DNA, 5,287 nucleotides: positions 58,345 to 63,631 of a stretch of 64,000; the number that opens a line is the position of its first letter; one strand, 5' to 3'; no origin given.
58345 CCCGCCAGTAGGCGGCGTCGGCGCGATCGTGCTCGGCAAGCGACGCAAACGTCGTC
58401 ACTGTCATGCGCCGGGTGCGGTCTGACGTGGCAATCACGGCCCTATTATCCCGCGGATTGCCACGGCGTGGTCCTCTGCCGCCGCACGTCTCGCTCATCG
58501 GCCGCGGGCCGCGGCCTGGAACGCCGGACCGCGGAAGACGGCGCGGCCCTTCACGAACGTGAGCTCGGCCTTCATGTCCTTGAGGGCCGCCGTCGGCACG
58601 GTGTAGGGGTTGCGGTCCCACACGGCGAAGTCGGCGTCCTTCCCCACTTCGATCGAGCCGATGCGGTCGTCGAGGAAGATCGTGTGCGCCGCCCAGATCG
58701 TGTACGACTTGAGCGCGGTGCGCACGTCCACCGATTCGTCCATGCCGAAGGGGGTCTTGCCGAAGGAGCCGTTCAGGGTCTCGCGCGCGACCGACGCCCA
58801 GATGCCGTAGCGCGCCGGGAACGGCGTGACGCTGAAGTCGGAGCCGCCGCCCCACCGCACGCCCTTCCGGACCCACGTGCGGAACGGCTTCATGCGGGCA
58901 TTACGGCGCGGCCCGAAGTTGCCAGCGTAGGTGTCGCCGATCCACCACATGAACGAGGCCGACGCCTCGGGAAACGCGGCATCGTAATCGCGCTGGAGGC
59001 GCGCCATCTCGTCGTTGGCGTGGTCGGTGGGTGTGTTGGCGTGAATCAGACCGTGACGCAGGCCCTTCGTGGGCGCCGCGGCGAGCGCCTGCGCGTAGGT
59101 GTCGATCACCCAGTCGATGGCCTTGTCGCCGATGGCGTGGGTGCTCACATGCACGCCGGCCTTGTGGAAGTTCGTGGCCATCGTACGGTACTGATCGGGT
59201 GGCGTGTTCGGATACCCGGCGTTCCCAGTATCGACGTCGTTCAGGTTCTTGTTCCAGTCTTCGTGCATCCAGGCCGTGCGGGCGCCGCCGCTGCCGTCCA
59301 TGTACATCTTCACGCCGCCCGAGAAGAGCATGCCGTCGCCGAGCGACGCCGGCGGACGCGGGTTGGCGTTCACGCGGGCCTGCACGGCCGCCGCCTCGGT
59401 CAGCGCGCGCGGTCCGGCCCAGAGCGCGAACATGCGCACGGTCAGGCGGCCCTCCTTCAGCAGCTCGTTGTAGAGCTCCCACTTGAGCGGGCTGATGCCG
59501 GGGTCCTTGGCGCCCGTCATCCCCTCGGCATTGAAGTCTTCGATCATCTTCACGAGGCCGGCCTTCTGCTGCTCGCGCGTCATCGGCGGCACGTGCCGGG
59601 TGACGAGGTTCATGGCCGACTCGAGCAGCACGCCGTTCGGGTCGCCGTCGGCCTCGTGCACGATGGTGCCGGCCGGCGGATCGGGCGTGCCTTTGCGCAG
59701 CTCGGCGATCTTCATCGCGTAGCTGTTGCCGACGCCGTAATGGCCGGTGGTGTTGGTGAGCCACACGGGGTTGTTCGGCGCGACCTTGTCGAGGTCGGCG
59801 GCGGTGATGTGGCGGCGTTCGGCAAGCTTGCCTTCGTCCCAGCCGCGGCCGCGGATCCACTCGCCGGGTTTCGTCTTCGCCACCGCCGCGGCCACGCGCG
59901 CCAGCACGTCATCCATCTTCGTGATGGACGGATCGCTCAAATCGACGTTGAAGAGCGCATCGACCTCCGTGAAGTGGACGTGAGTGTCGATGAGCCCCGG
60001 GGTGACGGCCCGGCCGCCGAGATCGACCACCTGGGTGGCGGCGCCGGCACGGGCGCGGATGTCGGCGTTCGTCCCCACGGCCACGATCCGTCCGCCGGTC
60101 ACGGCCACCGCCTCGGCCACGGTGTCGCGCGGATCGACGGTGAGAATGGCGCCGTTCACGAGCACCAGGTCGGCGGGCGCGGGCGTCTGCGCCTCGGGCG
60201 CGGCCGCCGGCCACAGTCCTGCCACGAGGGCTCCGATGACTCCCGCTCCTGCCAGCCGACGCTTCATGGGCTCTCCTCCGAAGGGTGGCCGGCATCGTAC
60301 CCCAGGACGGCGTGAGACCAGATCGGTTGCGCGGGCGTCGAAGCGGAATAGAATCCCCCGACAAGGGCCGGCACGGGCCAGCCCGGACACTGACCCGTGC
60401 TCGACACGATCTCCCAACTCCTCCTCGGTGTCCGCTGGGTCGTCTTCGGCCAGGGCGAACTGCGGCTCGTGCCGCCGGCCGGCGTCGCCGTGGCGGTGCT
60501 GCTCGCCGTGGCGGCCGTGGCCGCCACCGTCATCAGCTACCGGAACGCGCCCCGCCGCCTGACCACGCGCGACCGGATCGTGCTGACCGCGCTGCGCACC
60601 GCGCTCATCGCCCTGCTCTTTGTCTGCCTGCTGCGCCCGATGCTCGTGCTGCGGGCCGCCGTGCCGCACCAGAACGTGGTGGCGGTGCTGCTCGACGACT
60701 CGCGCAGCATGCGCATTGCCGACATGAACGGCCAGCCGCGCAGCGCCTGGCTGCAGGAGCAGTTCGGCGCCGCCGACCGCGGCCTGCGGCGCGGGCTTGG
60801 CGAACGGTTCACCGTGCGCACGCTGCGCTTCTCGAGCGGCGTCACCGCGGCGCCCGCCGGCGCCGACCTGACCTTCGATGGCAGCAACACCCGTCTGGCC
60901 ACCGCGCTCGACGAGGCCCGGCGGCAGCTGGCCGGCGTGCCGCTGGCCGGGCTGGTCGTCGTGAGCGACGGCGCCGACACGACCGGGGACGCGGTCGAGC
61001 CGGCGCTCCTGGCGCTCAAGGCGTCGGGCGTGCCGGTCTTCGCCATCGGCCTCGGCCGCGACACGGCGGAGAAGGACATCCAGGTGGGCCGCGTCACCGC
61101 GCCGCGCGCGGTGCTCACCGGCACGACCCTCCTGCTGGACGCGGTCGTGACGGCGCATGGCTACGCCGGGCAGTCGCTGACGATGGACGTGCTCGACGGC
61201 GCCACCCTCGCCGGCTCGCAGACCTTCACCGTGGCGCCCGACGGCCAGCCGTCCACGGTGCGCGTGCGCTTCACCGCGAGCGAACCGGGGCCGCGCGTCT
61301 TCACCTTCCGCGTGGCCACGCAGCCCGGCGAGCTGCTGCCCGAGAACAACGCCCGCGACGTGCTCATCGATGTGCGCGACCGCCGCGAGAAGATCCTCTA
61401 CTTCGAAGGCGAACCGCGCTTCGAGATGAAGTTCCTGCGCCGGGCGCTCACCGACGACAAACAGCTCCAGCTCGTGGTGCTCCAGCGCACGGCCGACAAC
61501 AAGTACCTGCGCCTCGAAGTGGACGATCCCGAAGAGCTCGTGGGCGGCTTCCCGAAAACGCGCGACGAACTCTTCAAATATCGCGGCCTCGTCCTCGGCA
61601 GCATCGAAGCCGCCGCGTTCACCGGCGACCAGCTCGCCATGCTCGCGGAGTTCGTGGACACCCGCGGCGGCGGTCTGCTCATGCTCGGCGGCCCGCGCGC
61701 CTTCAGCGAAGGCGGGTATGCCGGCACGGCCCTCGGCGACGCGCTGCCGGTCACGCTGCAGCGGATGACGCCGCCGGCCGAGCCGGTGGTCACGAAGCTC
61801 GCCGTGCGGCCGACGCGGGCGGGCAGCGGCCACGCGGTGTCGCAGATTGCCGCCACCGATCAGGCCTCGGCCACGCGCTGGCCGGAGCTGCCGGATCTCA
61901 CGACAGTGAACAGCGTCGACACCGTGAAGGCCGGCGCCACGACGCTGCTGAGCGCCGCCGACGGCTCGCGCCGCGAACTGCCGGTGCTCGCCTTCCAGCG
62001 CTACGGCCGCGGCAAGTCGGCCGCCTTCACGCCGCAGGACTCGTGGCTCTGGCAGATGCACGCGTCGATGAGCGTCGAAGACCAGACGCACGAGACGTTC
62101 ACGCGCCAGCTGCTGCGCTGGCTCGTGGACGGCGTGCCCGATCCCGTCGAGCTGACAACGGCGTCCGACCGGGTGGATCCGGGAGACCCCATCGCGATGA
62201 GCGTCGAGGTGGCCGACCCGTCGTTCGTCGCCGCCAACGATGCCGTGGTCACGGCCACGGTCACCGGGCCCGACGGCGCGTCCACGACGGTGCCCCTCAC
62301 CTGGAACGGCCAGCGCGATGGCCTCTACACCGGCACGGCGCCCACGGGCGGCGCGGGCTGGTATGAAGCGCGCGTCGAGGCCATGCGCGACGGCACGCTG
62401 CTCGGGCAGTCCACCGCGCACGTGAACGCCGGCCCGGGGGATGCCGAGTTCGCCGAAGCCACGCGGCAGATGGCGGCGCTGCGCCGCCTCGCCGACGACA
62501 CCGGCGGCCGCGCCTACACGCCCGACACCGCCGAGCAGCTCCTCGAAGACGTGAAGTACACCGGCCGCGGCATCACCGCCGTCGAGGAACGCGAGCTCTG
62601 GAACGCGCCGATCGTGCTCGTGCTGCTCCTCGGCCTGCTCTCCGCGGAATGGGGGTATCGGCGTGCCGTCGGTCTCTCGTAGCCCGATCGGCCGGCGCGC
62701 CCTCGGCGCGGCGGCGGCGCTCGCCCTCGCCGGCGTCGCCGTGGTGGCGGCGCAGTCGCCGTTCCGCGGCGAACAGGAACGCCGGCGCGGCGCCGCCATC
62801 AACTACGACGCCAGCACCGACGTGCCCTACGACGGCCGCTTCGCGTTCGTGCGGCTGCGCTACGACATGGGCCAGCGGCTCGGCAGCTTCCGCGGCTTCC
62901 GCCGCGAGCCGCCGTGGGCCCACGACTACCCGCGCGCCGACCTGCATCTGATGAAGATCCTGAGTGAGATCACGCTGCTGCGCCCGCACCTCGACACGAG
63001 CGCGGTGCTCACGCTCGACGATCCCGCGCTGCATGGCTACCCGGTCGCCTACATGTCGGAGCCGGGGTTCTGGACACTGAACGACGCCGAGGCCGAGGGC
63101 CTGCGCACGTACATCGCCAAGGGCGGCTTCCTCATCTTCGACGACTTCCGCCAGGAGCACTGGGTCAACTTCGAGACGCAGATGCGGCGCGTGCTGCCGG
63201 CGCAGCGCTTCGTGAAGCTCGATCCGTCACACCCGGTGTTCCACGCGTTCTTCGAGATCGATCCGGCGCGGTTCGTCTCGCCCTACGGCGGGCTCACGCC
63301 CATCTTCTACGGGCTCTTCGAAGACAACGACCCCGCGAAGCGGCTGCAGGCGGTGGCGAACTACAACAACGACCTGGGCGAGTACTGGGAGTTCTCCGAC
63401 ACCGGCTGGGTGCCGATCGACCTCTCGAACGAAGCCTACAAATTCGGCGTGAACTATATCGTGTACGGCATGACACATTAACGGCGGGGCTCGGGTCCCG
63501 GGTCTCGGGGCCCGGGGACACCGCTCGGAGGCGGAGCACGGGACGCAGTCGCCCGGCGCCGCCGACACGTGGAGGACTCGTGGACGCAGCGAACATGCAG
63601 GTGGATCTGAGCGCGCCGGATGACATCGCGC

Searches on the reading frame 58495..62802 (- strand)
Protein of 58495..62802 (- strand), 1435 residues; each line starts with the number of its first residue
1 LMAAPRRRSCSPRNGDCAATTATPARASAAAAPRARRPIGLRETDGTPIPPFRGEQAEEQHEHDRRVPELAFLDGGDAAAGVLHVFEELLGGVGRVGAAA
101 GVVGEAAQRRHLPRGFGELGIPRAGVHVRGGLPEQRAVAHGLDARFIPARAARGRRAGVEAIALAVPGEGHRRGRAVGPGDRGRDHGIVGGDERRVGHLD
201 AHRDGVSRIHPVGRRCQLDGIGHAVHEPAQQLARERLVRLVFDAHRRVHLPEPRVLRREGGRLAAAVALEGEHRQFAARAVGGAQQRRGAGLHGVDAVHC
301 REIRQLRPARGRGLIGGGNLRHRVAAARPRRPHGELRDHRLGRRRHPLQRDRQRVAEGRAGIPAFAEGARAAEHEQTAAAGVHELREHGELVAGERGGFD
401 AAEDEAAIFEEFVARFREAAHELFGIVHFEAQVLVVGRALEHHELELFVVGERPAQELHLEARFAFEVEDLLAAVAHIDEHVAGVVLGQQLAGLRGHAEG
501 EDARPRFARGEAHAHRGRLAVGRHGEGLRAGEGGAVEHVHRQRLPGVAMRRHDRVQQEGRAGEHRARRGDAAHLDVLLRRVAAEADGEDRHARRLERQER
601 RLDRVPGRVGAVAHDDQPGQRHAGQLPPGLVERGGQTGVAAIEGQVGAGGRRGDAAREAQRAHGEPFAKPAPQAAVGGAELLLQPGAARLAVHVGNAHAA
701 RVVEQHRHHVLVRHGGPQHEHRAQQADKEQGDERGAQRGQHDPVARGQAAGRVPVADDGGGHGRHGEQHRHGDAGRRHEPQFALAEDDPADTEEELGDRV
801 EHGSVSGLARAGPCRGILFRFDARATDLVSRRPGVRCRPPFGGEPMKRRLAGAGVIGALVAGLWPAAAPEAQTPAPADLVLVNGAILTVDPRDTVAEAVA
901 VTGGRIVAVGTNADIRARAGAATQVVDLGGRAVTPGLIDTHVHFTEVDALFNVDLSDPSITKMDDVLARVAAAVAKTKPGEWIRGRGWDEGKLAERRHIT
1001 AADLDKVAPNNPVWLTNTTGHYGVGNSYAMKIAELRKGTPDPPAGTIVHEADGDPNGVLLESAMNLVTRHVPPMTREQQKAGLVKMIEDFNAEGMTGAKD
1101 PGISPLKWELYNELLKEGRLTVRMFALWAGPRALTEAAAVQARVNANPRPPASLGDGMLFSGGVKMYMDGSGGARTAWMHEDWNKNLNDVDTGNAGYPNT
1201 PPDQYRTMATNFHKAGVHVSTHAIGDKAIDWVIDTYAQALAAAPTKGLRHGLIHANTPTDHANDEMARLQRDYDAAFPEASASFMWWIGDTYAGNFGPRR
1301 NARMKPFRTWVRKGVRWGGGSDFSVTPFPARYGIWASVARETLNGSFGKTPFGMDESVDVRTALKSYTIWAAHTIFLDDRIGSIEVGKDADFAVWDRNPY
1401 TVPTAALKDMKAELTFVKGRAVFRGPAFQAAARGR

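Call 26: search_protein_families(library=pfam, proteins=[window:58495-62802:-], max_evalue=0.0001)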
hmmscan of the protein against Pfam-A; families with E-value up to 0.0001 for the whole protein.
window:58495-62802:- (1435 aa): 2 families
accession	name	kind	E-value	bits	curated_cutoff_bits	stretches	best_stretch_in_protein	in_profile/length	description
PF07969.17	Amidohydro_3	-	8.3e-92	309.5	29.7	1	924-1423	1-472/472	Amidohydrolase family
PF01979.26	Amidohydro_1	-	2.4e-17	63.7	25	1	1187-1422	120-345/345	Amidohydrolase family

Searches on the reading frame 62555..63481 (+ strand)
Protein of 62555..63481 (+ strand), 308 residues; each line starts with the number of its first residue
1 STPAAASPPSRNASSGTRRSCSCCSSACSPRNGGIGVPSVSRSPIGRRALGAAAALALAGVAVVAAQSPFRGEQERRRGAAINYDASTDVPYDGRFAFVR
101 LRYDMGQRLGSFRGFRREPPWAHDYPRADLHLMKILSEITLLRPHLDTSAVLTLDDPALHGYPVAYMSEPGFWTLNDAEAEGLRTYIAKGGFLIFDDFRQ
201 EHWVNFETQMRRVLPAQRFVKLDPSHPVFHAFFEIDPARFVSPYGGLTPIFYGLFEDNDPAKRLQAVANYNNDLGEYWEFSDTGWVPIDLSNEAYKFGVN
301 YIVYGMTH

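Call 26: search_protein_families(library=pfam, proteins=[window:62555-63481:+], max_evalue=0.0001)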
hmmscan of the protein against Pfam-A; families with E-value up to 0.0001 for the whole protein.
window:62555-63481:+ (308 aa): 1 family
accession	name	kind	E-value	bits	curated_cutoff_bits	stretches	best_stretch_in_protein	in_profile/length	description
PF13709.12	DUF4159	-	1.4e-44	152.5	25.9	1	102-306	6-202/202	Domain of unknown function (DUF4159)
